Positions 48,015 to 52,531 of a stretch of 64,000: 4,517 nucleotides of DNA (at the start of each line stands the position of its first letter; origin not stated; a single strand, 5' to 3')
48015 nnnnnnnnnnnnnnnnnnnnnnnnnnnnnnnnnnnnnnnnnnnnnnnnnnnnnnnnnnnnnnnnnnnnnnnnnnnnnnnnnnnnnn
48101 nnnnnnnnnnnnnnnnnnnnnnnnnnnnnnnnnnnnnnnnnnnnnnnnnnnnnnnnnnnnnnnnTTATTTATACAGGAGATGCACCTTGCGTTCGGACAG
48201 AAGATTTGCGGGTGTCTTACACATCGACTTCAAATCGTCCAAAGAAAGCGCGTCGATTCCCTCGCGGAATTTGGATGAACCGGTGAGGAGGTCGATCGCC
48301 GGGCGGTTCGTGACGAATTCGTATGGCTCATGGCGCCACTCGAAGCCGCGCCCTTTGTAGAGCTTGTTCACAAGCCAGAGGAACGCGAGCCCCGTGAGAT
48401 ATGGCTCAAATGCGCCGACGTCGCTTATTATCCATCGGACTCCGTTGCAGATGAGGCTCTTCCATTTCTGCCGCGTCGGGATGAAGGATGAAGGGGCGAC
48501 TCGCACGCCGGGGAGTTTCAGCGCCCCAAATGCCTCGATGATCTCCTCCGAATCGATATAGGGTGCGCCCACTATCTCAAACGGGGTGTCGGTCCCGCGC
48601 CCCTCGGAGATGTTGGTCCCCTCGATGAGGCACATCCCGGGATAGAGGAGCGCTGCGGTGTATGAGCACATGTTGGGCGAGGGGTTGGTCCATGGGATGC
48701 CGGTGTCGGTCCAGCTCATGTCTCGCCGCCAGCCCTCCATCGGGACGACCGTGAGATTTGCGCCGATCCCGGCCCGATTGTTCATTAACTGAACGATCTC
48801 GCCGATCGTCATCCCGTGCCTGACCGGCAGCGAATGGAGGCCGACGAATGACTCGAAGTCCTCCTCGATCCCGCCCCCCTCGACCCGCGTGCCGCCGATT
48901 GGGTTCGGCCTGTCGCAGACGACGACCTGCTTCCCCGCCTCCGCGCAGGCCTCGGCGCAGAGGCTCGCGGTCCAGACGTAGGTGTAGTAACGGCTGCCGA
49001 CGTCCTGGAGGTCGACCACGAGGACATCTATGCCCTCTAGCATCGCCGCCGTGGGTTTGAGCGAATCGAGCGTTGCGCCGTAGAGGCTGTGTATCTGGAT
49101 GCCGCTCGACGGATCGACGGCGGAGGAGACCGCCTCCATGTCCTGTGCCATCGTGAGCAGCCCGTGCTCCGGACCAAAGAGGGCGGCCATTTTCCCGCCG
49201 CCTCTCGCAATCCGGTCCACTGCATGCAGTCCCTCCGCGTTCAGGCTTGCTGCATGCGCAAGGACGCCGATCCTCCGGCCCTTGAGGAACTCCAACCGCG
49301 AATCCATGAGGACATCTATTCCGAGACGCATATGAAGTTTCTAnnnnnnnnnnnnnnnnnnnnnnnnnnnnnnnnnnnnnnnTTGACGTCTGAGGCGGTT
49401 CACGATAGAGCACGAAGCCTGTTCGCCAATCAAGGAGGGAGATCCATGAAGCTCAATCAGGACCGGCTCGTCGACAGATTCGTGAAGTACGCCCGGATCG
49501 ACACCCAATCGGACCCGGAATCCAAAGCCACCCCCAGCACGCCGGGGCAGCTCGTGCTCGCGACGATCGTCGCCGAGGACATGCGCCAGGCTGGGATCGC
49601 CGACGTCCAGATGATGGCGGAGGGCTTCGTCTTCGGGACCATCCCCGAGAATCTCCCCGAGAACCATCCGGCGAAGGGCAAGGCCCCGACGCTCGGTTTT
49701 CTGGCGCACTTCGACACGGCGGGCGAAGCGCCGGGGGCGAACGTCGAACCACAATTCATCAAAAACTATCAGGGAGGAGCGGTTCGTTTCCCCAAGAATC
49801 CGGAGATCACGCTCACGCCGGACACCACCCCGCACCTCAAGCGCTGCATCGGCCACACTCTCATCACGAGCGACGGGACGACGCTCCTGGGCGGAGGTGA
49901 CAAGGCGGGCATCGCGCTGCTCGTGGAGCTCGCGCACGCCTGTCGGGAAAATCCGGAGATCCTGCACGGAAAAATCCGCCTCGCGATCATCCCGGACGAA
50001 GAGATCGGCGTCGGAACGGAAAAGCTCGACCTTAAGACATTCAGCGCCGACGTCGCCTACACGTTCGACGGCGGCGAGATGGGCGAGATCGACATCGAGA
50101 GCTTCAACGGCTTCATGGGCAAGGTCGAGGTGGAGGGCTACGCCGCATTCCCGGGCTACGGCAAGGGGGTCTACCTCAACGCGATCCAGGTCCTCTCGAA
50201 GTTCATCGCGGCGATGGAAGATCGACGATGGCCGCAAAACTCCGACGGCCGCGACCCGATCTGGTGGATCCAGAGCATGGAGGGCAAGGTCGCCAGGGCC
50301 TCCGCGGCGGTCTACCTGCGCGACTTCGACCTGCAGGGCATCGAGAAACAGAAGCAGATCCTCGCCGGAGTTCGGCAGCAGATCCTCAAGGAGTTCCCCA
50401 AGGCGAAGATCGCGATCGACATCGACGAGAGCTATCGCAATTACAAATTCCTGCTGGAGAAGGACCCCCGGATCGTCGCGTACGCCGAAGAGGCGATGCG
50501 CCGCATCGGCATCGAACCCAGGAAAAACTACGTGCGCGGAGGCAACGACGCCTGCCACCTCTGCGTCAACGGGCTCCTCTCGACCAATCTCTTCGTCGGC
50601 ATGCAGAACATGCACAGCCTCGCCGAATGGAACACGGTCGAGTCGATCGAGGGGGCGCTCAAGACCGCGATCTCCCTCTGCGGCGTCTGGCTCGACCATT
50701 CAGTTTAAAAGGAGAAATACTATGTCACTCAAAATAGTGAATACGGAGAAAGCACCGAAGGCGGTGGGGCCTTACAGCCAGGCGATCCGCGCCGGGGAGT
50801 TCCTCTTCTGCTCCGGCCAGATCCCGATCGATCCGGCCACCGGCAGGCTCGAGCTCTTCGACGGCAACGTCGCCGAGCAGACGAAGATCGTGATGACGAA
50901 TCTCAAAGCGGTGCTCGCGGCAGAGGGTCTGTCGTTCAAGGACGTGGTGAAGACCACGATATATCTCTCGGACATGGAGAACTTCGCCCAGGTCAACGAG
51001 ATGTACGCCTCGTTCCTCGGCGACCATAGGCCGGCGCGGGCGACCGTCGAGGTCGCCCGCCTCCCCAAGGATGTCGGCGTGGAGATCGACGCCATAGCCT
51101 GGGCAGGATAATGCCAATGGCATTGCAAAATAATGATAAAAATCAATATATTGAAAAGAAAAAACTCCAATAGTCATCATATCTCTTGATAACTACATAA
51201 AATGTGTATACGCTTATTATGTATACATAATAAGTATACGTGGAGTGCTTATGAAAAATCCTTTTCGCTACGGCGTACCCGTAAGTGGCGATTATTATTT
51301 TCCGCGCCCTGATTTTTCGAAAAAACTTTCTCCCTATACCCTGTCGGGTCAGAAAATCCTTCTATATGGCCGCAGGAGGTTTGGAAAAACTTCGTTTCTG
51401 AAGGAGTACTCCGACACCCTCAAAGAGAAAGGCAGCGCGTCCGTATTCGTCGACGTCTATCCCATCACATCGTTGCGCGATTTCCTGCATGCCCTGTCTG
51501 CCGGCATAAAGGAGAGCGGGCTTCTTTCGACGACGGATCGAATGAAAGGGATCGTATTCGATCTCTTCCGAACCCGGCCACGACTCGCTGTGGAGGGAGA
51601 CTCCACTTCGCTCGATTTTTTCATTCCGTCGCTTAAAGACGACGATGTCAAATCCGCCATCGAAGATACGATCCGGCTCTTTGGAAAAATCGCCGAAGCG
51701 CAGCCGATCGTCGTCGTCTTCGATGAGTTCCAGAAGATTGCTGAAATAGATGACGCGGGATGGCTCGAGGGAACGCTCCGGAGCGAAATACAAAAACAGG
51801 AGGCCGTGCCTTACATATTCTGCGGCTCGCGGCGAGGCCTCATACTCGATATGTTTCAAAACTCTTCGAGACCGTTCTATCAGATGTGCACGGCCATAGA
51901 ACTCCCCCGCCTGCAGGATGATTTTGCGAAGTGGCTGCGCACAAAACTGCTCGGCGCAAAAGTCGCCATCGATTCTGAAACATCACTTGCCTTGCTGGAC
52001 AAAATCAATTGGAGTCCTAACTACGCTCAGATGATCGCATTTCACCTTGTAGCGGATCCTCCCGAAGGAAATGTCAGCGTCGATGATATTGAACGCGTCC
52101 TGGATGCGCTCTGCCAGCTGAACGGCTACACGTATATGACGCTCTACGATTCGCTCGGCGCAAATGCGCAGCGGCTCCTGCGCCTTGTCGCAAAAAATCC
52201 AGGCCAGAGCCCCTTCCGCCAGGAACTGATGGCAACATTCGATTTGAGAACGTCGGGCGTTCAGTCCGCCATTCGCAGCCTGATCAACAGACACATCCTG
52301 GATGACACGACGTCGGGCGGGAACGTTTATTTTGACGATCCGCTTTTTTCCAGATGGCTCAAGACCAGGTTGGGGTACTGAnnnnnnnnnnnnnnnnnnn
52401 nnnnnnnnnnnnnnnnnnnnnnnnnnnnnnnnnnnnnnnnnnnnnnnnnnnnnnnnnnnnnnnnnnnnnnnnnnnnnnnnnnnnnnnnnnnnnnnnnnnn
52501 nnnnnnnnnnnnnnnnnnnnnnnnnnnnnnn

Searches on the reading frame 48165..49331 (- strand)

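Call 61: search_protein_families(library=pfam, proteins=[window:48165-49331:-], max_evalue=0.001)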
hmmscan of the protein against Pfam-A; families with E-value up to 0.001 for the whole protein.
window:48165-49331:- (388 aa): 2 families
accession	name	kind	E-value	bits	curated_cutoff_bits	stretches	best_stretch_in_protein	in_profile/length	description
PF07075.17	NamZ_N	-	9.1e-75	250.9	26.9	1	21-223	1-201/203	Exo-beta-N-acetylmuramidase NamZ, N-terminal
PF20732.2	NamZ_C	-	6.9e-40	137.7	25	1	228-374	1-138/152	Exo-beta-N-acetylmuramidase NamZ, C-terminal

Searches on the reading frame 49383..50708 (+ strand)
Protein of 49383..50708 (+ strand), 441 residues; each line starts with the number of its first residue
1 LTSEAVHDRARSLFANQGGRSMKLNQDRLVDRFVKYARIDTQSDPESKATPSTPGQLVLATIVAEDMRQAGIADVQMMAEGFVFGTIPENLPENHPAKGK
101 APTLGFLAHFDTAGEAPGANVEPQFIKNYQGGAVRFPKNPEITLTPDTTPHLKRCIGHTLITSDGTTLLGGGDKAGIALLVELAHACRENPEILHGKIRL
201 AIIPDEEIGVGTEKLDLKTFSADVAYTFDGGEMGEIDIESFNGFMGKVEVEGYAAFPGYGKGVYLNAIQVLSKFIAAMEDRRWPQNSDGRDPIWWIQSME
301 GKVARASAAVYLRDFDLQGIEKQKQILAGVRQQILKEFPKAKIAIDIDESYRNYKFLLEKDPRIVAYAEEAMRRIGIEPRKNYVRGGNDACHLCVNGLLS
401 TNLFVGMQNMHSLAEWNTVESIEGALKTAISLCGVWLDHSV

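Call 61: search_protein_families(library=pfam, proteins=[window:49383-50708:+], max_evalue=0.001)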
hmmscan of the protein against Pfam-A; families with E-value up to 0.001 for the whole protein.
window:49383-50708:+ (441 aa): 1 family
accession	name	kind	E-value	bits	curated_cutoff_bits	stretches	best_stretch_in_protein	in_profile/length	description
PF01546.33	Peptidase_M20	-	6.9e-10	39.6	24.6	1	172-428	35-199/206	Peptidase family M20/M25/M40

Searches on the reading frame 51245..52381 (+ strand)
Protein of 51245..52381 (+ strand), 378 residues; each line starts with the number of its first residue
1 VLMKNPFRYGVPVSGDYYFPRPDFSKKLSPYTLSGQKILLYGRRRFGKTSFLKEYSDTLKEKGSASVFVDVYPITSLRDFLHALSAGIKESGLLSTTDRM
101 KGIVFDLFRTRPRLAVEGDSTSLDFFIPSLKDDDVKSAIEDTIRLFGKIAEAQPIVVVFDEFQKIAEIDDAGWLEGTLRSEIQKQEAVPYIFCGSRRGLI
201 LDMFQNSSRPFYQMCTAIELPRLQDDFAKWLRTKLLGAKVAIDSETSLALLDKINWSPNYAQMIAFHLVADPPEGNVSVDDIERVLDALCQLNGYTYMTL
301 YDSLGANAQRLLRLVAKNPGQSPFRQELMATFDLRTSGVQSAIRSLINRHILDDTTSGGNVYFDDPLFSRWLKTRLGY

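Call 4: search_protein_families(library=ncbifam, proteins=[window:51245-52381:+], max_evalue=0.01)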
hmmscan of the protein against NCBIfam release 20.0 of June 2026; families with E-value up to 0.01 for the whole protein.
window:51245-52381:+ (378 aa): 2 families
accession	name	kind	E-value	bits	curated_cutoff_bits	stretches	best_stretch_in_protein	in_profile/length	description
NF047389.1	ATPase_Sll1717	subfamily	0.0019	17.4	75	0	16-84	15-76/454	P-loop ATPase, Sll1717 family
NF053861.1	DS8_antiphage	equivalog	0.0024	15.7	790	1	32-77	367-412/994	anti-phage protein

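Call 5: search_protein_families(library=pfam, proteins=[window:51245-52381:+], max_evalue=0.01)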
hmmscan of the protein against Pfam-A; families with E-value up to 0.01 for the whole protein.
window:51245-52381:+ (378 aa): 5 families
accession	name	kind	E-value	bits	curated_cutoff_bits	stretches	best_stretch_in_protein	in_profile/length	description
PF01637.24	ATPase_2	-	7.8e-09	36.1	33.2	1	38-208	23-168/225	ATPase domain predominantly from Archaea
PF13173.12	AAA_14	-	2.4e-06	28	27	0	38-80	5-48/129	AAA domain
PF13401.12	AAA_22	-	2.5e-06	28.2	27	1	38-196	8-124/130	AAA domain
PF13191.12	AAA_16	-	0.00011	23.2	32.6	1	37-170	26-146/167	AAA ATPase domain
PF13479.12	AAA_24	-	0.00067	20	27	1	35-87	2-58/195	AAA domain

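Call 88: search_protein_families(library=padloc, proteins=[window:51245-52381:+], max_evalue=0.01)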
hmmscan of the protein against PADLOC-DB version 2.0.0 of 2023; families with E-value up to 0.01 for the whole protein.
window:51245-52381:+ (378 aa): 4 families
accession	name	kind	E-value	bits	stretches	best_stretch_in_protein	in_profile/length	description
PDLC04787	PDC-S01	-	0.00044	17.2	1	17-64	9-56/412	-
PDLC04140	mad8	-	0.00059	17.5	0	27-165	16-203/314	mads_8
PDLC04789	PDC-S01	-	0.0011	16.1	0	26-62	8-44/375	-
PDLC04984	PDC-S27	-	0.0057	13.6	0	38-56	26-44/474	-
